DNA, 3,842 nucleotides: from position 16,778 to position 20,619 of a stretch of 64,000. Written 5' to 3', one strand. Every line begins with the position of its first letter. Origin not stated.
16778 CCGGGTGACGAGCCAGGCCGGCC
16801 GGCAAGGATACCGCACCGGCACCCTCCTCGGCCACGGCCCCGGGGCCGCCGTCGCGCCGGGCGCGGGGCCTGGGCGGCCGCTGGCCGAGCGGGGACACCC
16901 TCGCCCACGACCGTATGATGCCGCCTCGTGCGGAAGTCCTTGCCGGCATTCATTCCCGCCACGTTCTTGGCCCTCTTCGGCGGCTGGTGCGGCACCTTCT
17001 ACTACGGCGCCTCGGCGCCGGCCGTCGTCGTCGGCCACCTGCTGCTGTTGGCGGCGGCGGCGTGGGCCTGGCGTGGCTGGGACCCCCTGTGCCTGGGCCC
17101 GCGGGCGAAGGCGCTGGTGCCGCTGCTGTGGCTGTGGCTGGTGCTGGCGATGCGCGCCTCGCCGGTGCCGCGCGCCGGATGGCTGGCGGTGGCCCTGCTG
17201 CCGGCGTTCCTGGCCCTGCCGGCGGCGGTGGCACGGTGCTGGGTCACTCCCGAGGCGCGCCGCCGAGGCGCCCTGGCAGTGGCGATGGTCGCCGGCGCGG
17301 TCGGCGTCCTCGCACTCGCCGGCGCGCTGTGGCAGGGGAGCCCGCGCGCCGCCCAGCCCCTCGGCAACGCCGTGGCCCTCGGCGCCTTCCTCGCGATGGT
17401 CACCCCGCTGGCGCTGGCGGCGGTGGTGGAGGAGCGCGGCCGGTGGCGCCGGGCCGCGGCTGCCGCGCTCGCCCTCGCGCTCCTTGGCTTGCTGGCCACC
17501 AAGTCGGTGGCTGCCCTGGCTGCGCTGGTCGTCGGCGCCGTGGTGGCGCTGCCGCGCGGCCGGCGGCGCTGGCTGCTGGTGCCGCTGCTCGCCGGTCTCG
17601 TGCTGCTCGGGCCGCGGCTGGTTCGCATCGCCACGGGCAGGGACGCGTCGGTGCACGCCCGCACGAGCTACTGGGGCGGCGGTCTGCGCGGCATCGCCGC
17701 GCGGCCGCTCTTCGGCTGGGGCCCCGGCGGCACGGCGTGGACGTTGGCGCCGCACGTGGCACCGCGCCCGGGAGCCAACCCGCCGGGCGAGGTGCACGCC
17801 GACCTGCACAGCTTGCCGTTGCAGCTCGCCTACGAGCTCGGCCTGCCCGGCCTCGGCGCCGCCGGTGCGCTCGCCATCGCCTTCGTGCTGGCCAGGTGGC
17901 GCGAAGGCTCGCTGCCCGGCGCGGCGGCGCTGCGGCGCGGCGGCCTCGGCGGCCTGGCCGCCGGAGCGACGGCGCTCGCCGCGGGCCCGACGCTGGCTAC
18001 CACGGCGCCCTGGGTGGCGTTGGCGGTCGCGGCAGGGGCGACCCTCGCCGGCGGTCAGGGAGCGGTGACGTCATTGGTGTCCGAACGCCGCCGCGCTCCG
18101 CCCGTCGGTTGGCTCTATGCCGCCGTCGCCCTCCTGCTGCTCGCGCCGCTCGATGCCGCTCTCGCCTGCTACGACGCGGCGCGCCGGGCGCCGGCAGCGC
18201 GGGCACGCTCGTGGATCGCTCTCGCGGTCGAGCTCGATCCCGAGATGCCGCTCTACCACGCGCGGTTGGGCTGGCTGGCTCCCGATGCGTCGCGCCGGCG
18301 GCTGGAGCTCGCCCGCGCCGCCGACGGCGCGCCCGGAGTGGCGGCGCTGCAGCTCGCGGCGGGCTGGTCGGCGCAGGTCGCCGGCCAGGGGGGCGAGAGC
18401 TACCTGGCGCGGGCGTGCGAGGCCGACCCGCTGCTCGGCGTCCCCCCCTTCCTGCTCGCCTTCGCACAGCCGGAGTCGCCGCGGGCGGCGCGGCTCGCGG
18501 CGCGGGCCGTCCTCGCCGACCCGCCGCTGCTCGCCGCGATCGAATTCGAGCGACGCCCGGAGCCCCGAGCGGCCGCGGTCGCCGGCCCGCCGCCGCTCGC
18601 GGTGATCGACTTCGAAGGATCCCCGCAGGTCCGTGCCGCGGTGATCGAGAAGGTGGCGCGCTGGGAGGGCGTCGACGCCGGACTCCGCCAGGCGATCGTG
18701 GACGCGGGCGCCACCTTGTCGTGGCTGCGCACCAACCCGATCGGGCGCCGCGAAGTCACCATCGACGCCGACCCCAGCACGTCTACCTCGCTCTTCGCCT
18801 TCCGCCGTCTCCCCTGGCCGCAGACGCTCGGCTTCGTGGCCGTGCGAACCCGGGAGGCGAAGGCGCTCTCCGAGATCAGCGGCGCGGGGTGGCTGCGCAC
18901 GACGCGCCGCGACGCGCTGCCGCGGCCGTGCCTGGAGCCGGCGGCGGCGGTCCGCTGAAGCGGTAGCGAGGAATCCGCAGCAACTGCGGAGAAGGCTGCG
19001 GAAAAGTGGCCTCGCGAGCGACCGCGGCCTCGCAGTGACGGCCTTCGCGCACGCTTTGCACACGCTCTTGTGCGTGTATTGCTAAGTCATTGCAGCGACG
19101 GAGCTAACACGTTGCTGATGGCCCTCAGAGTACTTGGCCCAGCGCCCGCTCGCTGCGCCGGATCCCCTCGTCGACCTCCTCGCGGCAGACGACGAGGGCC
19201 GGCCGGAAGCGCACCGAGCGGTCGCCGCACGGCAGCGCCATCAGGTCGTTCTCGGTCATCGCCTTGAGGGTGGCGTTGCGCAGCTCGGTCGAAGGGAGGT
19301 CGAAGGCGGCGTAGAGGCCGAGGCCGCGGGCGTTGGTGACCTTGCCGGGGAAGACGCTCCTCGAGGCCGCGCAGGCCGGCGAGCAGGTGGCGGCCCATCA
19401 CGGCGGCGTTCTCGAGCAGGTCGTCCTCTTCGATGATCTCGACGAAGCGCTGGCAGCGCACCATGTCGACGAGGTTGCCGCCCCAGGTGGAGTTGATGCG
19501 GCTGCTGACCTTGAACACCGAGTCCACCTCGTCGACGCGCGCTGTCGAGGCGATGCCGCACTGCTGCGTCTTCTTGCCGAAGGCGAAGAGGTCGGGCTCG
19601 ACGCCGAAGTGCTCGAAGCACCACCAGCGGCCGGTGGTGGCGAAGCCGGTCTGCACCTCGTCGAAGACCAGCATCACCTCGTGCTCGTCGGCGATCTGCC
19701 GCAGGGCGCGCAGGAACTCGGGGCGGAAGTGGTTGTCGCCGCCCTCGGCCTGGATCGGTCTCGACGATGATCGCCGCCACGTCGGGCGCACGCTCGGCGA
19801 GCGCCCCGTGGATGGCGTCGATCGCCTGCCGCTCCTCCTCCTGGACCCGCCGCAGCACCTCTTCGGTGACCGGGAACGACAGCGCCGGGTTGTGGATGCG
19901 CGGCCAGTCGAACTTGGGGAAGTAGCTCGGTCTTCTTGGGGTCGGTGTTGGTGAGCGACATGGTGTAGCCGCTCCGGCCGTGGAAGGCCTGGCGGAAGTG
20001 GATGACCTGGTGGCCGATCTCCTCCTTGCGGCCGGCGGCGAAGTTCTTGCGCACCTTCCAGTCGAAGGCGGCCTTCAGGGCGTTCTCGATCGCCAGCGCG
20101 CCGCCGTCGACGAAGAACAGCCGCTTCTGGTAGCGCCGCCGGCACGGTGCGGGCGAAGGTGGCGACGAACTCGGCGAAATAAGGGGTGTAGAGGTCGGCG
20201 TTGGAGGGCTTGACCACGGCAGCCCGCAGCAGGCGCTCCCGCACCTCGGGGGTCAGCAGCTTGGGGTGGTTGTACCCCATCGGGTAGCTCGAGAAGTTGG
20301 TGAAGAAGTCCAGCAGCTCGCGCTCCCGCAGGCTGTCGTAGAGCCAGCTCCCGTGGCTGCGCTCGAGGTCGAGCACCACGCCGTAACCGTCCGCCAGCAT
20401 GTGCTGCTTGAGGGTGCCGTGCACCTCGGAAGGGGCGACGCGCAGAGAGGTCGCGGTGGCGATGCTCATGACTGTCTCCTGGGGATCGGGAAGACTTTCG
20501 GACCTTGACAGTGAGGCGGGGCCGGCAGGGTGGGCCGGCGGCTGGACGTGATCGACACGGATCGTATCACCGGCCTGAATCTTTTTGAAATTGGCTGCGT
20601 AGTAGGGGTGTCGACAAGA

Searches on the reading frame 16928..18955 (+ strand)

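Call 60: search_protein_families(library=pfam, proteins=[window:16928-18955:+], max_evalue=0.001)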
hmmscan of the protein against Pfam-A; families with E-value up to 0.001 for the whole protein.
window:16928-18955:+ (676 aa): 1 family
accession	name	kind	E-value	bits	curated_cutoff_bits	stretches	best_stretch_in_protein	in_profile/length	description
PF04932.20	Wzy_C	-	5.2e-14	52.7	31.7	1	179-310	1-146/149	O-Antigen ligase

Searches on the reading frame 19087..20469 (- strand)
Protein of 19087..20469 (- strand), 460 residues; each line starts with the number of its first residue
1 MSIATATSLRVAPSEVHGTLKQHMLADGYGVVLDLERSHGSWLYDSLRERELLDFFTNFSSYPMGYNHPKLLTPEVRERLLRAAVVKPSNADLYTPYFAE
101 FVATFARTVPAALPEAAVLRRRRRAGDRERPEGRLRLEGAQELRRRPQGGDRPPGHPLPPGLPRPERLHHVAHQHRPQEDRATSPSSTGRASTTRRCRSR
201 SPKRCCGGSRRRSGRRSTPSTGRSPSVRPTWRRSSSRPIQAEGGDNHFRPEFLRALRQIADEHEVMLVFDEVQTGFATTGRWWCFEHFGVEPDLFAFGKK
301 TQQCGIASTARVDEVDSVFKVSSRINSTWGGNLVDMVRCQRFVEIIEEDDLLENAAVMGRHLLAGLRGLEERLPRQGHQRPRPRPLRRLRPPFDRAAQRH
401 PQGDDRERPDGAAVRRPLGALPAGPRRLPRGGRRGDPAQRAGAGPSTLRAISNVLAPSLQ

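Call 11: search_protein_families(library=pfam, proteins=[window:19090-20469:-], max_evalue=0.001)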
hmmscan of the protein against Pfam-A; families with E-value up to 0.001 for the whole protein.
window:19090-20469:- (460 aa): 1 family
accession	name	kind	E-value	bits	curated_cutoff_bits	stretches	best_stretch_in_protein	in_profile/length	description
PF00202.27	Aminotran_3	-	3e-42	145.2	30.5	2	238-372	198-332/403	Aminotransferase class-III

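Call 39: find_encoding_contigs(protein=window:19087-20469:-, flank=10000, max_places=6)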
Protein window:19087-20469:- (460 aa): no gene with exactly this product is on record in the collection.
